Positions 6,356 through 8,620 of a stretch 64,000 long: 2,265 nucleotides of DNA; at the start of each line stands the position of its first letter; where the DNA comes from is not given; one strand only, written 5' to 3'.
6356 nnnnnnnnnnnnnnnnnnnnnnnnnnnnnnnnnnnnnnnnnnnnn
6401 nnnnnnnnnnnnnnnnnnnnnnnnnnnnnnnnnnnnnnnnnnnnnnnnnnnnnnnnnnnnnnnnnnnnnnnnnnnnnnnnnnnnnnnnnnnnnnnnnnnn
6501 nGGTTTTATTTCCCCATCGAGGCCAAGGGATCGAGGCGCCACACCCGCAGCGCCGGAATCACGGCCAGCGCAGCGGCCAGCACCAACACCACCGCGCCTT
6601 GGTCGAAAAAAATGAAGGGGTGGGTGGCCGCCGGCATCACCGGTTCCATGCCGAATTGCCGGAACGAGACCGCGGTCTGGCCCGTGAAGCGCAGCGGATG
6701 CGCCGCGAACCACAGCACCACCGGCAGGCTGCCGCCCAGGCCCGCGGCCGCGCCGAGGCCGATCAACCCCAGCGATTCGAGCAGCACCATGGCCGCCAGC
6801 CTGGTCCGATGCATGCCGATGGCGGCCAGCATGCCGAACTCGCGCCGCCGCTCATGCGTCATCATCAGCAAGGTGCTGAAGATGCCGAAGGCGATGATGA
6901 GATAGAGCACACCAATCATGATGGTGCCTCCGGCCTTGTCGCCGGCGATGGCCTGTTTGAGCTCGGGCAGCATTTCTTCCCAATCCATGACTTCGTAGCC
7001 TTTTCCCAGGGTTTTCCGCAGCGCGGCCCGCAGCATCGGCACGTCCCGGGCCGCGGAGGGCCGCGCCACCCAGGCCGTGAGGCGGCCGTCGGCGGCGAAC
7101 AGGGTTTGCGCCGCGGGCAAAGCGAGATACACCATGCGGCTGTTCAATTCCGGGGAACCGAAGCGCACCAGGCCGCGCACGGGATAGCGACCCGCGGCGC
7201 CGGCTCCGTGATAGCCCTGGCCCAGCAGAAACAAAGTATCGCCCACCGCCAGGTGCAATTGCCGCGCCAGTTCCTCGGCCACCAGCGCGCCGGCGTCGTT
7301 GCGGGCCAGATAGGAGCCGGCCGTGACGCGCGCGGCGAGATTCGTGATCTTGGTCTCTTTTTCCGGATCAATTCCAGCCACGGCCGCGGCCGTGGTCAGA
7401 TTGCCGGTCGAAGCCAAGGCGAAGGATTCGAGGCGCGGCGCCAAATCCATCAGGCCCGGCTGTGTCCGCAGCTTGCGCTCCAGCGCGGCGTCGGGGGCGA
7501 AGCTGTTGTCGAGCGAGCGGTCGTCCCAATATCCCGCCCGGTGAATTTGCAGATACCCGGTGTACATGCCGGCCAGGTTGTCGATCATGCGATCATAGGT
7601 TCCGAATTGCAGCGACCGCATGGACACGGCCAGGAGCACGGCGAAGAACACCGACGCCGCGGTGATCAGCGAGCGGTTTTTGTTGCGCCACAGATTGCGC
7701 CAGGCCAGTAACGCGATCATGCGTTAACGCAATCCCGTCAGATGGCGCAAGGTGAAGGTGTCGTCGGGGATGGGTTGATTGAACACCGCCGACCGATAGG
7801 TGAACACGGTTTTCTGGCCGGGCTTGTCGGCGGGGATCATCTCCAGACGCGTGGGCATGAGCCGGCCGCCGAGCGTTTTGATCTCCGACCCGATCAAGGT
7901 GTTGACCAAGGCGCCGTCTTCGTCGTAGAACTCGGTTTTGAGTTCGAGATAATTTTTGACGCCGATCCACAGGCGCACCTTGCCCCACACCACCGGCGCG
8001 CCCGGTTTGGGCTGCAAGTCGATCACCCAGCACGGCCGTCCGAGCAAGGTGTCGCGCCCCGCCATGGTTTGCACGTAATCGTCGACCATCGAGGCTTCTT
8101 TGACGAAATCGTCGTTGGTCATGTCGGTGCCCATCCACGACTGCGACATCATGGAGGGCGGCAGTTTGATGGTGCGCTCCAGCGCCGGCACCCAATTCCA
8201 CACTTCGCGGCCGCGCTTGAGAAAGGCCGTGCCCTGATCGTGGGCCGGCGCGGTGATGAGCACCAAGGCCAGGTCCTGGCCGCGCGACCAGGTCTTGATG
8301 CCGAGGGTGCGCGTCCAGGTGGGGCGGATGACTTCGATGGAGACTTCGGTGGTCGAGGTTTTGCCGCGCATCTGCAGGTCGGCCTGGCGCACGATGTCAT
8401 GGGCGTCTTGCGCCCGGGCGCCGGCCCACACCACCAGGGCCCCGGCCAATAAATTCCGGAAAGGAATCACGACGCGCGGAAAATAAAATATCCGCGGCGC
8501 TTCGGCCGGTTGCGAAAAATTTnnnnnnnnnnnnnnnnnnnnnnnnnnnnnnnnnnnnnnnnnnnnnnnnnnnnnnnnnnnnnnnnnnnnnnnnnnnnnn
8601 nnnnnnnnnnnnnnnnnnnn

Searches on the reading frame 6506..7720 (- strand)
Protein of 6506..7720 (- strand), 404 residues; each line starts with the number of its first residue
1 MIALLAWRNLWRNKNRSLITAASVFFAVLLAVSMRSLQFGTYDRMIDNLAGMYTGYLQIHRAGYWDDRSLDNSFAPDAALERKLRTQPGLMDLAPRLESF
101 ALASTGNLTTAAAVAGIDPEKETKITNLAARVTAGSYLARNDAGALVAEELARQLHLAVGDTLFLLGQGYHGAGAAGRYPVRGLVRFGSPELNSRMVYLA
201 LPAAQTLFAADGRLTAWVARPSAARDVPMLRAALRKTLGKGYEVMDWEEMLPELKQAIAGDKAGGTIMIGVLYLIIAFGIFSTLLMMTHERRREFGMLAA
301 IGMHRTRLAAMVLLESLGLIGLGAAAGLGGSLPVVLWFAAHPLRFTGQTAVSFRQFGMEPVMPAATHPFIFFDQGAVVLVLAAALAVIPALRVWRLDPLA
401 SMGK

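Call 15: search_protein_families(library=pfam, proteins=[window:6506-7720:-], max_evalue=0.001)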
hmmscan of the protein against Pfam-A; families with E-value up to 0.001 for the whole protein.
window:6506-7720:- (404 aa): 2 families
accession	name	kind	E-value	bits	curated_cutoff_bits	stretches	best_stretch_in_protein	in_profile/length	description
PF02687.27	FtsX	-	6.2e-14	52.5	25.5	1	267-397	2-119/120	FtsX-like permease C-terminal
PF12704.14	MacB_PCD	-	7.7e-10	39.8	27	1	17-236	1-206/207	MacB-like periplasmic core domain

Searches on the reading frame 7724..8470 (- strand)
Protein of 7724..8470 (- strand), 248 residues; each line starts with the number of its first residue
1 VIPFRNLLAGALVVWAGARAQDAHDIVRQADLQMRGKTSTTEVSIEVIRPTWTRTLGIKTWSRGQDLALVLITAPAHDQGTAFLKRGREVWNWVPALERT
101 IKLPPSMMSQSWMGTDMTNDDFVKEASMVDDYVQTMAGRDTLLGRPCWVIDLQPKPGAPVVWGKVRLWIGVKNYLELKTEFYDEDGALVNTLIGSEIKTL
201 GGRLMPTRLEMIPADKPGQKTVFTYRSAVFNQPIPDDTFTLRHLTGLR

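Call 15: search_protein_families(library=pfam, proteins=[window:7724-8470:-], max_evalue=0.001)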
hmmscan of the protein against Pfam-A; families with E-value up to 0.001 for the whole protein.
window:7724-8470:- (248 aa): 3 families
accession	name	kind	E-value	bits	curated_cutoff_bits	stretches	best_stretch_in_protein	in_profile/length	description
PF17131.11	LolA_like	-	2.2e-53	181.1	30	1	64-245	1-183/184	Outer membrane lipoprotein-sorting protein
PF07044.18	DUF1329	-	6e-05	22.9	23.1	0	3-142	73-227/368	Protein of unknown function (DUF1329)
PF03888.20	MucB_RseB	-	7.7e-05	22.8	22.3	1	122-199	91-165/178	MucB/RseB N-terminal domain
